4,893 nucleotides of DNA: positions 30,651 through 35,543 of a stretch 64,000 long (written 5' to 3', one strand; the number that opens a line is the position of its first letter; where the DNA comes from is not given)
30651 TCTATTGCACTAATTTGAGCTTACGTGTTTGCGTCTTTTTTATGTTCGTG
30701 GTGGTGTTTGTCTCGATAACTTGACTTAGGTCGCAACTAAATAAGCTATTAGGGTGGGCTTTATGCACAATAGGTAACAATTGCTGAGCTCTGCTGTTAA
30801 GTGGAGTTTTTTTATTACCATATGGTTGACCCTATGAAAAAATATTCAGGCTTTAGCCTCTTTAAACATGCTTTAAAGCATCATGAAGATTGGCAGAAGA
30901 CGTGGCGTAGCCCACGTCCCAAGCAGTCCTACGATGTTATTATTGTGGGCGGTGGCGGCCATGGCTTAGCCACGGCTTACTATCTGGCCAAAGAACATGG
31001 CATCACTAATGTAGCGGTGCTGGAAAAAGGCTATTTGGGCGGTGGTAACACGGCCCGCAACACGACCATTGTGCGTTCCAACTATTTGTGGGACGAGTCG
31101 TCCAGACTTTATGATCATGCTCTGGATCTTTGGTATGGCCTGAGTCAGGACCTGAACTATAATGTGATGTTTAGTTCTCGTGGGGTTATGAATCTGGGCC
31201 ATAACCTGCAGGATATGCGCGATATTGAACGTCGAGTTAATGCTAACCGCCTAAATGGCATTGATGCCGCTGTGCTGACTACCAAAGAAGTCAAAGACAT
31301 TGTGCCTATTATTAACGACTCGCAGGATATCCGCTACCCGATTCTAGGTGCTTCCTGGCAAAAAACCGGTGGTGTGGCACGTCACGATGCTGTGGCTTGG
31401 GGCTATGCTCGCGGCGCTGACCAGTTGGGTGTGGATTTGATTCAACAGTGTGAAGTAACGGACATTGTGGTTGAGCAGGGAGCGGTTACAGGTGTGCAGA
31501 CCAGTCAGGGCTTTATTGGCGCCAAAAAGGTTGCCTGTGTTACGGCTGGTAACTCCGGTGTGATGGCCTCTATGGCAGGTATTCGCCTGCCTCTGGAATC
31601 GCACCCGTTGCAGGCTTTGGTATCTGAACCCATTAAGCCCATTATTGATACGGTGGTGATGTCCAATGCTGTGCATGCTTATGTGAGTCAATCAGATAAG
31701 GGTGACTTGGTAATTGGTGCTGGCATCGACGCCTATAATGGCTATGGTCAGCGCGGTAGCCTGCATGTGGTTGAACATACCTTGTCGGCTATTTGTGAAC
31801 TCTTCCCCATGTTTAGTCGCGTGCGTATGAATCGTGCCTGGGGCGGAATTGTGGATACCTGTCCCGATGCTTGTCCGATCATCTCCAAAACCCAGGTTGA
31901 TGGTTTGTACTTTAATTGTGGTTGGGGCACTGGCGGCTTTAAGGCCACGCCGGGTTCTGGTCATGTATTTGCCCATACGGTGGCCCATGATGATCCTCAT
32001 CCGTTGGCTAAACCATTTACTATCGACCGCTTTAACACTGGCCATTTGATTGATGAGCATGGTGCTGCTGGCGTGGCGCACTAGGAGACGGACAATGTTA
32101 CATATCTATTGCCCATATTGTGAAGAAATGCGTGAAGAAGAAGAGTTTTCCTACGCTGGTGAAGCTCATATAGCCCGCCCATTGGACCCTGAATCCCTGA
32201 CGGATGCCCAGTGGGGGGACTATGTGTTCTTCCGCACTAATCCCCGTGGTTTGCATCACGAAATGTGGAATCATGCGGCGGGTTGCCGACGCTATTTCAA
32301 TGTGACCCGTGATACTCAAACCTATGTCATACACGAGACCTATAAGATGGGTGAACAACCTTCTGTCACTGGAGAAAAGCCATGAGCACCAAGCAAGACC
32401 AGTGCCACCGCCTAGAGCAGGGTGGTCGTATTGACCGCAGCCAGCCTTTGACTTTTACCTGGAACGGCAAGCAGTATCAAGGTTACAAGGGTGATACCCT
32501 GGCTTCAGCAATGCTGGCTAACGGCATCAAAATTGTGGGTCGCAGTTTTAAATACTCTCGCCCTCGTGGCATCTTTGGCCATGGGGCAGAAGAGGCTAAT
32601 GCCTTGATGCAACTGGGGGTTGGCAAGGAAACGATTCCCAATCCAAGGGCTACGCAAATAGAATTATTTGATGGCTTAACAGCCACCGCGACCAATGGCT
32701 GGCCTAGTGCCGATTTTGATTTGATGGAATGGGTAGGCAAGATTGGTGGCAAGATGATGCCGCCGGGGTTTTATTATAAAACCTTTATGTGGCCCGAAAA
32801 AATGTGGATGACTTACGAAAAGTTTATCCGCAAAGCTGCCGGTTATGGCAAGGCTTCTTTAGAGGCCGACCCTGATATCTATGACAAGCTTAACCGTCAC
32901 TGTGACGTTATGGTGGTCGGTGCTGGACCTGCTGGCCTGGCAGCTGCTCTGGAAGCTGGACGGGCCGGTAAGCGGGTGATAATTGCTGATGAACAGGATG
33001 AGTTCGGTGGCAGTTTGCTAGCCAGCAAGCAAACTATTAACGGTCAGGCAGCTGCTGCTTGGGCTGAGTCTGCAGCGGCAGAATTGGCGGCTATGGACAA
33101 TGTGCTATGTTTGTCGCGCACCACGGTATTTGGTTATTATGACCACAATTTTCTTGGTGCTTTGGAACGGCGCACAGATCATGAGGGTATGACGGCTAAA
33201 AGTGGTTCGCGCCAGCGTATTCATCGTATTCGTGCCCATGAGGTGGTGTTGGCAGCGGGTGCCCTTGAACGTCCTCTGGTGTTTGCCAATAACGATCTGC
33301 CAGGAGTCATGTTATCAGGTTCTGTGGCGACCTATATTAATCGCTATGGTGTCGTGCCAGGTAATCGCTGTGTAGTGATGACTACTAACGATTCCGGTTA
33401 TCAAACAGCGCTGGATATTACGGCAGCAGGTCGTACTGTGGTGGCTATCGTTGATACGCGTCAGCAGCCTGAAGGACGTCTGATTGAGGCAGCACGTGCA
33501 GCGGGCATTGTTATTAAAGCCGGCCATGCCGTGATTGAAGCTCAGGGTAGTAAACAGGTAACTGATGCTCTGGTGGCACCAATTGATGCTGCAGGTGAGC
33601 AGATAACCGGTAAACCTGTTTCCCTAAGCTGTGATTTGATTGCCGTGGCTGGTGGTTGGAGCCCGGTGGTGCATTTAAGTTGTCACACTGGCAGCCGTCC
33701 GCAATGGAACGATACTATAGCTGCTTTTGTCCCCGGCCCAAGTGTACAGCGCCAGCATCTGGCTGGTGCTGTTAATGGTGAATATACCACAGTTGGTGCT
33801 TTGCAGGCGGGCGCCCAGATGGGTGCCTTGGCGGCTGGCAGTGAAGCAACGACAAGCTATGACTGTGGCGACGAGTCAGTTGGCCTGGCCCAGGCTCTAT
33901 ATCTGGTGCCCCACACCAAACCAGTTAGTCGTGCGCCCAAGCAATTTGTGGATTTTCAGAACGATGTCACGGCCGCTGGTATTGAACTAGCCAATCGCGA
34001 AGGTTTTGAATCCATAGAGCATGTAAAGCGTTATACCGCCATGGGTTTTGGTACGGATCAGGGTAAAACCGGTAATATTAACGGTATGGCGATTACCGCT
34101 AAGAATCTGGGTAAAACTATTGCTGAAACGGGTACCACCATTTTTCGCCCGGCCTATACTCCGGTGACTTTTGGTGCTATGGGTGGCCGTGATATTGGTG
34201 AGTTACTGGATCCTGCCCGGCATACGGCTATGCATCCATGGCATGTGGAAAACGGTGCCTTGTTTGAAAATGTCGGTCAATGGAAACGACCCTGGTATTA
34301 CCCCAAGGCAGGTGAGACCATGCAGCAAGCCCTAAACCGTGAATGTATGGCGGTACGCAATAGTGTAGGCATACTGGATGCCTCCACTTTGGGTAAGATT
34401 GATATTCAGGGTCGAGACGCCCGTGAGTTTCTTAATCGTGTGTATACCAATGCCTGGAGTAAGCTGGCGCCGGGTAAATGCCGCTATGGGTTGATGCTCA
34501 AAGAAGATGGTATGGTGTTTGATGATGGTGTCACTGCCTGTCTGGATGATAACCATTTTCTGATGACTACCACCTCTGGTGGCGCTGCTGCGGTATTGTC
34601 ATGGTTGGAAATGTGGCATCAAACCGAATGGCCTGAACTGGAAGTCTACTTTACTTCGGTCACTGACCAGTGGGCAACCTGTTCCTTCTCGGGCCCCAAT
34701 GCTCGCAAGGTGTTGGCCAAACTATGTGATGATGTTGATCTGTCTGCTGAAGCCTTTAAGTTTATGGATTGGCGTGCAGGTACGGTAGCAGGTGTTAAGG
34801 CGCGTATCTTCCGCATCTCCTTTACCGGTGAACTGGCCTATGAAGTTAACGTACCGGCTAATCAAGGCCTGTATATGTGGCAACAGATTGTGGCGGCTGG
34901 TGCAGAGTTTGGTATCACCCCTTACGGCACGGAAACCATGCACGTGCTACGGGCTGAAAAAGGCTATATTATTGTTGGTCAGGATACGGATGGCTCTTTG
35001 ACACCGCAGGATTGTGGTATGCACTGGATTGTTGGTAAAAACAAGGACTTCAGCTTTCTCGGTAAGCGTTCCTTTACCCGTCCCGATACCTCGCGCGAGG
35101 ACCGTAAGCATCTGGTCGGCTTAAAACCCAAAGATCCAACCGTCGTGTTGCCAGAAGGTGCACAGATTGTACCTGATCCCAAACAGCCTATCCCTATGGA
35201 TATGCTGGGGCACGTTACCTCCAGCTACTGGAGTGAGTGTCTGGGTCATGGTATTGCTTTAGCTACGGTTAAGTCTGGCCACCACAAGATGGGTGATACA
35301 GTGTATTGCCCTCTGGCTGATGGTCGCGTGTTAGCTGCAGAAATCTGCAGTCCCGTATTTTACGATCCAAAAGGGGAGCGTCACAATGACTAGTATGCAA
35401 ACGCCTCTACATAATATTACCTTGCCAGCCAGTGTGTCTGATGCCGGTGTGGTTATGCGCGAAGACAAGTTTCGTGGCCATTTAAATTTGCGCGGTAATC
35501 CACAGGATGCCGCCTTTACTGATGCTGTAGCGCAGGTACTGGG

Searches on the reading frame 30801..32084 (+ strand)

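Call 6: search_protein_families(library=pfam, proteins=[window:30801-32084:+])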
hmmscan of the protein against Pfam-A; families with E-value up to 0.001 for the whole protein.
window:30801-32084:+ (427 aa): 5 families
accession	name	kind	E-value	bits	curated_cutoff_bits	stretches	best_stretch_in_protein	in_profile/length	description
PF01266.30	DAO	-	4e-66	224.4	27.9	1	45-392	1-352/353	FAD dependent oxidoreductase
PF00890.30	FAD_binding_2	-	1.6e-08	34.6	20.4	1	45-235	1-181/414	FAD binding domain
PF01946.23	Thi4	-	1.8e-06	27.8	26.2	1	44-82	18-56/235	Thi4 family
PF13450.12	NAD_binding_8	-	3e-05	24.6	21.9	1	48-89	1-40/68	NAD(P)-binding Rossmann-like domain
PF13738.12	Pyr_redox_3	-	0.00066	19.4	30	0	47-80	1-33/305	Pyridine nucleotide-disulphide oxidoreductase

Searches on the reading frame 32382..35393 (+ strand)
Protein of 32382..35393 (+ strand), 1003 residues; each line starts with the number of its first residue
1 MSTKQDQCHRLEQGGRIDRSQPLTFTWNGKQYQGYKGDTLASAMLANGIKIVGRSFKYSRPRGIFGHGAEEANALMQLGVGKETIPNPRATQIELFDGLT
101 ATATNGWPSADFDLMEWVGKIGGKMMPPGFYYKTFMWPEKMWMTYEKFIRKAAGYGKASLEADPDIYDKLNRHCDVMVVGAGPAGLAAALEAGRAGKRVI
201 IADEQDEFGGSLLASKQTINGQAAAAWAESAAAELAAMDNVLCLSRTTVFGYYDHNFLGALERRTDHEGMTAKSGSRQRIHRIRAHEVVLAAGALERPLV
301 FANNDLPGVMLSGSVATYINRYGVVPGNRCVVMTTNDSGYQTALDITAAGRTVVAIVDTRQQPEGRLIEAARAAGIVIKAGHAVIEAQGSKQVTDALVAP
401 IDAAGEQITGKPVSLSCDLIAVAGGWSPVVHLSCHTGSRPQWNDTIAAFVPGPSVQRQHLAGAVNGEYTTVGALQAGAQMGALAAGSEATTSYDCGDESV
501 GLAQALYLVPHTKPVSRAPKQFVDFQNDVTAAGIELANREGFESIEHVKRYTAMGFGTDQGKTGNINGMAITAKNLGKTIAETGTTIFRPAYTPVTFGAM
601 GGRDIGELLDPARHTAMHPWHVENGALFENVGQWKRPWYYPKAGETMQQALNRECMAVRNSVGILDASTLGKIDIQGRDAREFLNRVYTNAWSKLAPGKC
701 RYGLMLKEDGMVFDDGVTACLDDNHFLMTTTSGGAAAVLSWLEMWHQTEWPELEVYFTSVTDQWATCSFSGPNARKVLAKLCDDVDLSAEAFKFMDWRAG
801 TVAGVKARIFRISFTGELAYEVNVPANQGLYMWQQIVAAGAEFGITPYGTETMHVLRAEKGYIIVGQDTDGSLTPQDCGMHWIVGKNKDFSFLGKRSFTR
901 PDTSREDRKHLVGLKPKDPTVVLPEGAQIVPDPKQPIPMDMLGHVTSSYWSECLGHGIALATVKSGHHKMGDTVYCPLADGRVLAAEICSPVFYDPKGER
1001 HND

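Call 6: search_protein_families(library=pfam, proteins=[window:32382-35393:+])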
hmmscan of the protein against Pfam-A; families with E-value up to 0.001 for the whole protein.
window:32382-35393:+ (1003 aa): 14 families
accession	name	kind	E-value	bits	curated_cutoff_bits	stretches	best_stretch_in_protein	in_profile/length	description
PF01571.26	GCV_T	-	3.1e-71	240.1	25.6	1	618-882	2-254/255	Aminomethyltransferase folate-binding domain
PF17806.6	SO_alpha_A3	-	1.4e-31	109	23.1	1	519-601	2-84/87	Sarcosine oxidase A3 domain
PF13510.11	Fer2_4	-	3.1e-22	78.8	22.8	1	21-105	2-81/82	2Fe-2S iron-sulfur cluster binding domain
PF08669.17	GCV_T_C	-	1e-17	64.2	25.9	1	909-995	1-80/80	Glycine cleavage T-protein C-terminal barrel domain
PF07992.20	Pyr_redox_2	-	1.6e-11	44.6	26.1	1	175-431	2-242/291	Pyridine nucleotide-disulphide oxidoreductase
PF12831.13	FAD_oxidored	-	4.5e-09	36.5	27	1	175-214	1-40/416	FAD dependent oxidoreductase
PF00890.30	FAD_binding_2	-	3.9e-08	33.4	20.4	1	175-221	1-47/414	FAD binding domain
PF13738.12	Pyr_redox_3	-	8.6e-07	28.9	30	0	281-361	121-198/305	Pyridine nucleotide-disulphide oxidoreductase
PF03486.20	HI0933_like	-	2.6e-06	27.5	50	1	175-215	2-42/244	HI0933-like protein Rossmann domain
PF13450.12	NAD_binding_8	-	7.8e-06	26.5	21.9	1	178-212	1-35/68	NAD(P)-binding Rossmann-like domain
PF01266.30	DAO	-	0.00021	21.4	27.9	1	175-227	1-56/353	FAD dependent oxidoreductase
PF01494.25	FAD_binding_3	-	0.00022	21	22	1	174-206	2-34/349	FAD binding domain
PF01946.23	Thi4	-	0.00098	18.9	26.2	0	174-211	18-56/235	Thi4 family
PF01134.28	GIDA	-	0.001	18.7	22.1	0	175-207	1-34/391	Glucose inhibited division protein A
